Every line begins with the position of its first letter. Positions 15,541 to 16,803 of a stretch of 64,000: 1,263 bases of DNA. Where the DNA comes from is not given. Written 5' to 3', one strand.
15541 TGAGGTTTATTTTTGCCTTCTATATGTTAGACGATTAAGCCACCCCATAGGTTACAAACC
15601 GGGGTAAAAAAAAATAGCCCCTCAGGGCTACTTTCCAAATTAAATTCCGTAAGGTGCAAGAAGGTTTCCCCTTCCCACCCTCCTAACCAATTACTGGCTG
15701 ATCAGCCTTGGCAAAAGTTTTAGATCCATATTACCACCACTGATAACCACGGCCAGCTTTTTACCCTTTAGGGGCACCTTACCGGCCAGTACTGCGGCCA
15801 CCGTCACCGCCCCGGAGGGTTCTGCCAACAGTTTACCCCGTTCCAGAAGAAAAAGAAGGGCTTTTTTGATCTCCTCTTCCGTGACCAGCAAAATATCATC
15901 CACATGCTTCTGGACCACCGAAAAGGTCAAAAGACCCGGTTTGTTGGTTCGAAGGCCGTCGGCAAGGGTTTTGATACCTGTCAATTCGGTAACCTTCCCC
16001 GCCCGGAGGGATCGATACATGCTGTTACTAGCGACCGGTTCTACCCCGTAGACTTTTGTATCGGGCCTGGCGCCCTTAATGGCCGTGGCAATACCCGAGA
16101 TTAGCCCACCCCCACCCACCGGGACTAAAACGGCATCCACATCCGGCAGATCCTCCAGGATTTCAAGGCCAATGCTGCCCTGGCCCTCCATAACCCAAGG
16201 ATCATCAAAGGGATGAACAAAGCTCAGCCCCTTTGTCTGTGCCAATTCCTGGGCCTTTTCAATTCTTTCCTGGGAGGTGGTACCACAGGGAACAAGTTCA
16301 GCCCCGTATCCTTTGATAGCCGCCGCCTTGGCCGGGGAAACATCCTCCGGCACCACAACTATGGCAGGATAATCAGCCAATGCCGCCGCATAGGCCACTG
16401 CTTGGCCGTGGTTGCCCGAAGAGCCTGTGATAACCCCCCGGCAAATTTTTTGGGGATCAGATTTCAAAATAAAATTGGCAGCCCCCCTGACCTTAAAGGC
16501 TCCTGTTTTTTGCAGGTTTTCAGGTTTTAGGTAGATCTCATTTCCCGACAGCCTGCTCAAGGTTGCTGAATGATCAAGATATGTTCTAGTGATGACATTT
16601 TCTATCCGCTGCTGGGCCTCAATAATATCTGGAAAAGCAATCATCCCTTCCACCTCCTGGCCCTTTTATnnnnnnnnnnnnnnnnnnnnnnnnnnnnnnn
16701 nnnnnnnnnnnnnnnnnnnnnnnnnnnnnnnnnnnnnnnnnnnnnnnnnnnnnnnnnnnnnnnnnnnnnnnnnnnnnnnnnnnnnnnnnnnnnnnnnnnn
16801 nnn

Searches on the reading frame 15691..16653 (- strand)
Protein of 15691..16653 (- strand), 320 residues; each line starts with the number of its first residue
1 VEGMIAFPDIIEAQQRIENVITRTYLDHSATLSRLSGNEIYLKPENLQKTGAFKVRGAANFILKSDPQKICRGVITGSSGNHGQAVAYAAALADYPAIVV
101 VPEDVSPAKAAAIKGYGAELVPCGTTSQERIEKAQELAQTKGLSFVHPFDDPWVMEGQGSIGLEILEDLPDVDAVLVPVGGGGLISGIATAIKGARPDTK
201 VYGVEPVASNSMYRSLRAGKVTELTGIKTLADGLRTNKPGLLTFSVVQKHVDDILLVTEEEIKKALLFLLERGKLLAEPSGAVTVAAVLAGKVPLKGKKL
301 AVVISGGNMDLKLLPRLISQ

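Call 11: search_protein_families(library=ncbifam, proteins=[window:15691-16653:-])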
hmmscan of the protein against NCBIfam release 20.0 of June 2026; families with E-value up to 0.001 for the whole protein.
window:15691-16653:- (320 aa): 42 families (the best 25 are shown)
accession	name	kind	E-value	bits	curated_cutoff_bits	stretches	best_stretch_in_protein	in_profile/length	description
TIGR01127.1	ilvA_1Cterm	equivalog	2.7e-110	368.9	378.75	1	24-319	1-296/380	threonine ammonia-lyase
NF005454.0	PRK07048.1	equivalog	2.3e-95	319.4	452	1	4-319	6-321/324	threo-3-hydroxy-L-aspartate ammonia-lyase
NF005600.0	PRK07334.1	equivalog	2.6e-95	319.4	496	1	3-318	8-321/408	threonine ammonia-lyase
NF006389.0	PRK08638.1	equivalog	2.6e-94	315.9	453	1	4-315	8-321/333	bifunctional threonine ammonia-lyase/L-serine ammonia-lyase TdcB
NF005292.0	PRK06815.1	equivalog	4.4e-92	308.5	371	1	8-316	6-315/320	threonine/serine dehydratase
NF045641.2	BHydaspDhtseBhcB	equivalog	3.7e-89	298.9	550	1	7-315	4-311/312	beta-hydroxyaspartate dehydratase BhcB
NF005680.0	PRK07476.1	equivalog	2.8e-86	289.4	413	1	4-319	4-321/326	hydroxyectoine utilization dehydratase EutB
TIGR02991.1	ectoine_eutB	equivalog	7.5e-78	261.7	413.35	1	6-318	2-315/317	hydroxyectoine utilization dehydratase EutB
NF006094.0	PRK08246.1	subfamily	3.6e-77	259.8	331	1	5-312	5-307/310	serine/threonine dehydratase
NF006390.0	PRK08639.1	equivalog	1.1e-76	258.6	421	1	4-314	6-320/418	threonine ammonia-lyase IlvA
TIGR01124.1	ilvA_2Cterm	equivalog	3.8e-74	250.1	411.3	1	15-314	9-311/499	threonine ammonia-lyase, biosynthetic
NF006674.0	PRK09224.1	subfamily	4.4e-74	250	577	1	15-314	17-319/508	threonine ammonia-lyase IlvA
NF005147.0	PRK06608.1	equivalog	2.2e-73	247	380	1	7-317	8-319/339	serine/threonine dehydratase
TIGR02079.1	THD1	equivalog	3.6e-71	240.1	440.55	1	9-313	2-311/410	threonine ammonia-lyase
NF009130.0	PRK12483.1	subfamily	1.1e-69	235.4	801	1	16-312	30-329/521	threonine ammonia-lyase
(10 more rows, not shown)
